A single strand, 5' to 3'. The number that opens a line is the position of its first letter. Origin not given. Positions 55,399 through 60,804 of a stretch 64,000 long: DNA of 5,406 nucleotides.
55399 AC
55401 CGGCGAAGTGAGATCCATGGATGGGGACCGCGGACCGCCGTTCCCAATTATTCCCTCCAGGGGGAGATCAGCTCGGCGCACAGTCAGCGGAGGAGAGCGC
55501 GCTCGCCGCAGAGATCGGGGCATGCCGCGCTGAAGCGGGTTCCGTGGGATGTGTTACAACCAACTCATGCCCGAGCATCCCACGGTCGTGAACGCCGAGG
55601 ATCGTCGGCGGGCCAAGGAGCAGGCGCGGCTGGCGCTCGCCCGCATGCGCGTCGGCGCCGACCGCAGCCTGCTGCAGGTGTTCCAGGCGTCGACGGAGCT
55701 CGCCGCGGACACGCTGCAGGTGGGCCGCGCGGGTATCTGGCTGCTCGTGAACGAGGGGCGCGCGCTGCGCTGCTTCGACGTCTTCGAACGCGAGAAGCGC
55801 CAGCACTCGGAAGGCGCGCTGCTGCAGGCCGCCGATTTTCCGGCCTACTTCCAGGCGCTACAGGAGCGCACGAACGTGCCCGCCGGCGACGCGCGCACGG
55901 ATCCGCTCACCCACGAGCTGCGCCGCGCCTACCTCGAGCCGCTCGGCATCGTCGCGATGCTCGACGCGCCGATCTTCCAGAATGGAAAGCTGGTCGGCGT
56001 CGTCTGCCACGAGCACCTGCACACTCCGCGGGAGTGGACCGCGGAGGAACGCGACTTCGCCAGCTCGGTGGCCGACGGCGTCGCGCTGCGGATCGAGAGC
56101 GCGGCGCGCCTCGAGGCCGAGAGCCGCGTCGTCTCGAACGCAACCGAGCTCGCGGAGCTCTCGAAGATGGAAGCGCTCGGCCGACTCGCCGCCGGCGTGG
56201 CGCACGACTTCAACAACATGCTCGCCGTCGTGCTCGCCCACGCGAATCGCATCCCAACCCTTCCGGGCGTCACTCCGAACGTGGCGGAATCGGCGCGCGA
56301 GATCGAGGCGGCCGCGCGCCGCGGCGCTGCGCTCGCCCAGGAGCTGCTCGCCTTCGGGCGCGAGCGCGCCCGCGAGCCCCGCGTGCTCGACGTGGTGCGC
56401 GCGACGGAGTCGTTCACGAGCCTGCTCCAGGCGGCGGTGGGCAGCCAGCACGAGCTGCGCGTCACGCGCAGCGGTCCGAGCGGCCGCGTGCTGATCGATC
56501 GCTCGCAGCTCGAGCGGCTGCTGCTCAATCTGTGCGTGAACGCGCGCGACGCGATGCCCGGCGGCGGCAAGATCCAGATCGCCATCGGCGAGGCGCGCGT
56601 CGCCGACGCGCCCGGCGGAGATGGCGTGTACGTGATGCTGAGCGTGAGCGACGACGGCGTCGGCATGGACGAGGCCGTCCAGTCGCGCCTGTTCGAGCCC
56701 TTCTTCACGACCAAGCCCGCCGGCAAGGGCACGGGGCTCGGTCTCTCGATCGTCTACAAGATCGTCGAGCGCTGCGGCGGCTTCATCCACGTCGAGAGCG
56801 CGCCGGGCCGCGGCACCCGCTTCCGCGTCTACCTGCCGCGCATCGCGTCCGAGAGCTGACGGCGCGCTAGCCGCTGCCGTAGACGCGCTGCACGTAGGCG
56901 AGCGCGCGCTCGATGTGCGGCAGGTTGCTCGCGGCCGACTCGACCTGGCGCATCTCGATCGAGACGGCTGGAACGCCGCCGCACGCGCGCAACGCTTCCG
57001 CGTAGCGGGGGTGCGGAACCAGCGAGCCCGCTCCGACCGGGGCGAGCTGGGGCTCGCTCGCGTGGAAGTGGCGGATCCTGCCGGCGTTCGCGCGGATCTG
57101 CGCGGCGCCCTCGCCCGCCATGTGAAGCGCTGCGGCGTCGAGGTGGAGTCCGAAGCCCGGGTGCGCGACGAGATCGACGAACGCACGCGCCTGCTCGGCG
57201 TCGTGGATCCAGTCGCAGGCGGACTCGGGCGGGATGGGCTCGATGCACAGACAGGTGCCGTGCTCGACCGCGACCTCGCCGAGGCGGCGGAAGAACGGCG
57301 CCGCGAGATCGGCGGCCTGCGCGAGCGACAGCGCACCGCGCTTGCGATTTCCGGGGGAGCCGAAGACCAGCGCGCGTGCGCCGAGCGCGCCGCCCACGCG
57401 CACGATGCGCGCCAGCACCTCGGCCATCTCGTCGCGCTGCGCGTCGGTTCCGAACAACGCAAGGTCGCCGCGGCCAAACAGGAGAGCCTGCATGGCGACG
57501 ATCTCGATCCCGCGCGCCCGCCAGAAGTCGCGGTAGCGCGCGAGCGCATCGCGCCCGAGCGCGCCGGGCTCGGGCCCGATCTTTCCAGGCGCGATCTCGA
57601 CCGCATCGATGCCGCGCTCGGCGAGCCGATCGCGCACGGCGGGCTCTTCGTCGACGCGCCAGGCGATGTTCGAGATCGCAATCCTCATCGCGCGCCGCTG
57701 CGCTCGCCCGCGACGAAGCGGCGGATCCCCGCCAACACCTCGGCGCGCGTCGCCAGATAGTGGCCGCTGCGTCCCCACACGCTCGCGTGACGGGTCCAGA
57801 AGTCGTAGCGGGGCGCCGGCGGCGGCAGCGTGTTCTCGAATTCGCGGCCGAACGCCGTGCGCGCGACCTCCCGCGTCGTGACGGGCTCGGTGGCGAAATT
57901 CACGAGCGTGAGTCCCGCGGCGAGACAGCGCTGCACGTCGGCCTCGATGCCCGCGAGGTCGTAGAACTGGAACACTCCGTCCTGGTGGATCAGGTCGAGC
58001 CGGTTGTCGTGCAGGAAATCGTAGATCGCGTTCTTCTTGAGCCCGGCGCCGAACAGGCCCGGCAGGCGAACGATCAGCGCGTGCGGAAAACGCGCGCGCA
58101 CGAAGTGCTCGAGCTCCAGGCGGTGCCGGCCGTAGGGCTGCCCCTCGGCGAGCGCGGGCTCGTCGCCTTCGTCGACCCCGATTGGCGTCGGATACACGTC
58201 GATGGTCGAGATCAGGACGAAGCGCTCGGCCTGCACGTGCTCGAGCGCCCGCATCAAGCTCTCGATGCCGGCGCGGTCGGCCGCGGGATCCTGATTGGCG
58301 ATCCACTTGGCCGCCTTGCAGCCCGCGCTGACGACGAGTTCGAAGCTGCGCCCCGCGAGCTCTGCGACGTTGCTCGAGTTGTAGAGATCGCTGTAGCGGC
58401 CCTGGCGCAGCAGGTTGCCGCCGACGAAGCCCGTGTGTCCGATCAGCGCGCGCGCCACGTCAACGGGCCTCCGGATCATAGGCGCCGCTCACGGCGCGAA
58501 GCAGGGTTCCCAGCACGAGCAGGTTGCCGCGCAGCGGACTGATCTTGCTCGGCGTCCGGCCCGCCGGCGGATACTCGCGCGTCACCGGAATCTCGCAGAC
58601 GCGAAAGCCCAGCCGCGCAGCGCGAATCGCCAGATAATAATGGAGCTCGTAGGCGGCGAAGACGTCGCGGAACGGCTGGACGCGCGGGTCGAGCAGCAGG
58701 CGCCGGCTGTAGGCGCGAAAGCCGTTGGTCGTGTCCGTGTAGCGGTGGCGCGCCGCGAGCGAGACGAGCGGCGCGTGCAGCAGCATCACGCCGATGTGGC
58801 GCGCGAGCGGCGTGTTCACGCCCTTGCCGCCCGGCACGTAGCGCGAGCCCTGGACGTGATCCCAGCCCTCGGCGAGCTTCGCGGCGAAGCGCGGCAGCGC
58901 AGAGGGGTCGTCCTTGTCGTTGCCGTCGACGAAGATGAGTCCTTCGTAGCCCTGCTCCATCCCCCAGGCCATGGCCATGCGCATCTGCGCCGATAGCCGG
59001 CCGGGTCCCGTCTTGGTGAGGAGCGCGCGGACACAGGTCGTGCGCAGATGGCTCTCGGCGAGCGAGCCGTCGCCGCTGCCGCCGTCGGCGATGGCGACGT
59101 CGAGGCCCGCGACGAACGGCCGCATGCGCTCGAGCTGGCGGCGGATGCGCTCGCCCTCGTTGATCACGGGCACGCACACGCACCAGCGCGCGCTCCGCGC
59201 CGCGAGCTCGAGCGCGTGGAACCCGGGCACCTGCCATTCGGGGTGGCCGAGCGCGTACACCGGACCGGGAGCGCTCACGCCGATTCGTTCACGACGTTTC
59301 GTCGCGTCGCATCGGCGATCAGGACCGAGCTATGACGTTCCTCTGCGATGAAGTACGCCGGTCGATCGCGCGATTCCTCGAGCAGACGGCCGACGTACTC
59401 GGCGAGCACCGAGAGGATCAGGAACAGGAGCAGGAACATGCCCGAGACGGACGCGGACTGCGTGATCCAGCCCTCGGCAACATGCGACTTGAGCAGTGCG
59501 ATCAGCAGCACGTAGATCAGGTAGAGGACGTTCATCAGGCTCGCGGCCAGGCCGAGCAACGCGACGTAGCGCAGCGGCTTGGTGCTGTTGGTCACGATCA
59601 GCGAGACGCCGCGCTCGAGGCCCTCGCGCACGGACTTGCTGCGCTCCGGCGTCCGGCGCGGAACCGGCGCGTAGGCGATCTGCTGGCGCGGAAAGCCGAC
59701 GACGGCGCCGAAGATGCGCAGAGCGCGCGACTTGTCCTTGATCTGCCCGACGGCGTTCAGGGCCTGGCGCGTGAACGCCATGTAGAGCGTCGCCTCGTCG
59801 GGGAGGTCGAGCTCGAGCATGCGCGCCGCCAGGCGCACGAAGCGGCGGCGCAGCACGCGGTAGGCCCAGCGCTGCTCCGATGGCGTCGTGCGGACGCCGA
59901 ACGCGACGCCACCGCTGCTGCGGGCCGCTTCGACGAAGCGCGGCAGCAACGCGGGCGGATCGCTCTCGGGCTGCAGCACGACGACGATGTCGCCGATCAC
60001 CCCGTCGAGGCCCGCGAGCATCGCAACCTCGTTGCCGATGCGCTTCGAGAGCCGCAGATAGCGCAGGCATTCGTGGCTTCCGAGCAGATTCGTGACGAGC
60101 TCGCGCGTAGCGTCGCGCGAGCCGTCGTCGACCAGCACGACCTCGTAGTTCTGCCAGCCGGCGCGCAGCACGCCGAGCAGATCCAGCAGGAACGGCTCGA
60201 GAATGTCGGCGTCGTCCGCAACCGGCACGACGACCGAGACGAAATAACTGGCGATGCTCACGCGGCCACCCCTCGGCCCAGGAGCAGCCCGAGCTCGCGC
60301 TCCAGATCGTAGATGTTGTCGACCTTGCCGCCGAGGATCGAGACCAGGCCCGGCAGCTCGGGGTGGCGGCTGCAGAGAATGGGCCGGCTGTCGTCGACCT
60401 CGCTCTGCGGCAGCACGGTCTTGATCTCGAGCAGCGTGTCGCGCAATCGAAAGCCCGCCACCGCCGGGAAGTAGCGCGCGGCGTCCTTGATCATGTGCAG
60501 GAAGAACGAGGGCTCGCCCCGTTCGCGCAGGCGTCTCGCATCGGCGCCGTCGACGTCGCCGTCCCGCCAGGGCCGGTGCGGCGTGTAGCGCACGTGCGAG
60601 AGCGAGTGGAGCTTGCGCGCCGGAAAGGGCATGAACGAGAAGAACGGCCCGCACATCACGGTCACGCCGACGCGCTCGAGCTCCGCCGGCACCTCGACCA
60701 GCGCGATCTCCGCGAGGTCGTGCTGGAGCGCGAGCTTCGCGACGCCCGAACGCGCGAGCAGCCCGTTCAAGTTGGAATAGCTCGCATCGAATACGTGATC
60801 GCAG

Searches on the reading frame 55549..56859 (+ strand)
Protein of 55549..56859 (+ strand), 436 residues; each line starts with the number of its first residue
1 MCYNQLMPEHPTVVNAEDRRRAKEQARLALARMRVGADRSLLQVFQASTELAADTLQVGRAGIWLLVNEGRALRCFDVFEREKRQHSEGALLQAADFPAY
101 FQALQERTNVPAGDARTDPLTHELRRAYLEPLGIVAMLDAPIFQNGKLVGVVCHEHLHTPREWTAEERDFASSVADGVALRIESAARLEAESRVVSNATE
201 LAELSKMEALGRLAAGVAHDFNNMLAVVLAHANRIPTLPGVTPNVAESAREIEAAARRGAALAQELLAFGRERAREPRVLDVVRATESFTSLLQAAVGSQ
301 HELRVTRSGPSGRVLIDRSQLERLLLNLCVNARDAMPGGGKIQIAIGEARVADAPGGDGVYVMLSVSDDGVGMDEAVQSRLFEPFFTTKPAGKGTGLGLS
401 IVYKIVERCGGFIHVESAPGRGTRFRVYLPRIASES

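Call 16: search_protein_families(library=pfam, proteins=[window:55549-56859:+], max_evalue=0.01)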
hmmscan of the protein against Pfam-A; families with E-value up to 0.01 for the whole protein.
window:55549-56859:+ (436 aa): 5 families
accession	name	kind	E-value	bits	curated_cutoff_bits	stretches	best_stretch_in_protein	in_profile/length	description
PF02518.31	HATPase_c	-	8.8e-27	94.2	26.4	1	317-431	2-109/111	Histidine kinase-, DNA gyrase B-, and HSP90-like ATPase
PF01590.32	GAF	-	7.8e-16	59.3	22.4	1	41-182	2-133/133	GAF domain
PF13185.12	GAF_2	-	3.4e-07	31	28.6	1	39-183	2-136/136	GAF domain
PF00512.31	HisKA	-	0.00052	20.4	26.9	1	210-273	2-64/66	His Kinase A (phospho-acceptor) domain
PF10090.15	HPTransfase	-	0.00058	20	22.9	1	323-347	34-58/123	Histidine phosphotransferase C-terminal domain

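Call 64: list_cluster_members(proteins=[P0143, P0001, window:55549-56859:+])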
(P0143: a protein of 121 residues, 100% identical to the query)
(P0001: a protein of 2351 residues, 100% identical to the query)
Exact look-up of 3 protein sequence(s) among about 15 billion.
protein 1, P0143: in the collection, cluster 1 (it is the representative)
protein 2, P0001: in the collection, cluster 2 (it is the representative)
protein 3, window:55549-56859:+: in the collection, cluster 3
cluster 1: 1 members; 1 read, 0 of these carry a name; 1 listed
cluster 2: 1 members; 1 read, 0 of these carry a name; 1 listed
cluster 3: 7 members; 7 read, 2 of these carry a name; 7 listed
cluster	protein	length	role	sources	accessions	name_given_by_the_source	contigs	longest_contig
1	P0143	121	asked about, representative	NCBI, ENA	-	-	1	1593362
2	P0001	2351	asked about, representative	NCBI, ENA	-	-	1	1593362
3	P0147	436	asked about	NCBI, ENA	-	-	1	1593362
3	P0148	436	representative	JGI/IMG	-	signal transduction histidine kinase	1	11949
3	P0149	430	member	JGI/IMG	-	signal transduction histidine kinase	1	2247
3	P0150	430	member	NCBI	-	-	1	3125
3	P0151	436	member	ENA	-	-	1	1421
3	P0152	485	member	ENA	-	-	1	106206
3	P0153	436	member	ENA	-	-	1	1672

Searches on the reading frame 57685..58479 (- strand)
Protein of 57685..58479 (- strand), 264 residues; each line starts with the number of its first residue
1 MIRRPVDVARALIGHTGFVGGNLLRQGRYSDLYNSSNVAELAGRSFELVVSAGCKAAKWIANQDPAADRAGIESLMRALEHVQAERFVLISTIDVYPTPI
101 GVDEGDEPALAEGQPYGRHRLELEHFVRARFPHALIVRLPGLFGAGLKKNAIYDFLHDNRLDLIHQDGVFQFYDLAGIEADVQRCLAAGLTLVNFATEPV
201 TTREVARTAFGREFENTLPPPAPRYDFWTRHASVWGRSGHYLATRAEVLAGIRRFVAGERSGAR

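Call 16: search_protein_families(library=pfam, proteins=[window:57685-58479:-], max_evalue=0.01)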
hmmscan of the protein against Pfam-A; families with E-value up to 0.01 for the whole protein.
window:57685-58479:- (264 aa): 3 families
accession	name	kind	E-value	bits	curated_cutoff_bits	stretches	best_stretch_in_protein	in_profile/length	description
PF01370.27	Epimerase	-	2.5e-06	27.5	20.9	1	30-146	48-176/240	NAD dependent epimerase/dehydratase family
PF04321.23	RmlD_sub_bind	-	0.0011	18.5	27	1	70-153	80-161/287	RmlD substrate binding domain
PF13460.12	NAD_binding_10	-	0.0032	17.8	27.2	1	47-142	62-146/184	NAD(P)H-binding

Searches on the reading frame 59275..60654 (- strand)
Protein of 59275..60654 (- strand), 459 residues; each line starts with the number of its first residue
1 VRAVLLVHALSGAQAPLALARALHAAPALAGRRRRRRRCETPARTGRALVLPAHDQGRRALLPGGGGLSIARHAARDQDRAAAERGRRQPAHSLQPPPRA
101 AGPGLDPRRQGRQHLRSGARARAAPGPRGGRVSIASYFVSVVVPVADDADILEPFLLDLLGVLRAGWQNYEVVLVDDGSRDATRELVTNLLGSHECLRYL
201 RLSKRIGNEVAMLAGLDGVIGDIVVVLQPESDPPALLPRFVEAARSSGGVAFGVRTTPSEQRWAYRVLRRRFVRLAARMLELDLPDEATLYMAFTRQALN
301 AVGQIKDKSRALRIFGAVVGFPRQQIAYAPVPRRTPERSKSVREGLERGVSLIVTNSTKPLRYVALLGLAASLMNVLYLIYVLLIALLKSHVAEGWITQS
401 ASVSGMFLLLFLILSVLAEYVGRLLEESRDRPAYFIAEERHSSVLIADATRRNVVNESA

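Call 70: search_protein_families(library=pfam, proteins=[window:59275-60654:-], max_evalue=0.00001)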
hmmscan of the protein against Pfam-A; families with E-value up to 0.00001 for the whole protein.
window:59275-60654:- (459 aa): 1 family
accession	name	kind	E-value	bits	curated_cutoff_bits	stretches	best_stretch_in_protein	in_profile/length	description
PF00535.33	Glycos_transf_2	-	8.6e-15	55.5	23.3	1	140-301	1-166/168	Glycosyl transferase family 2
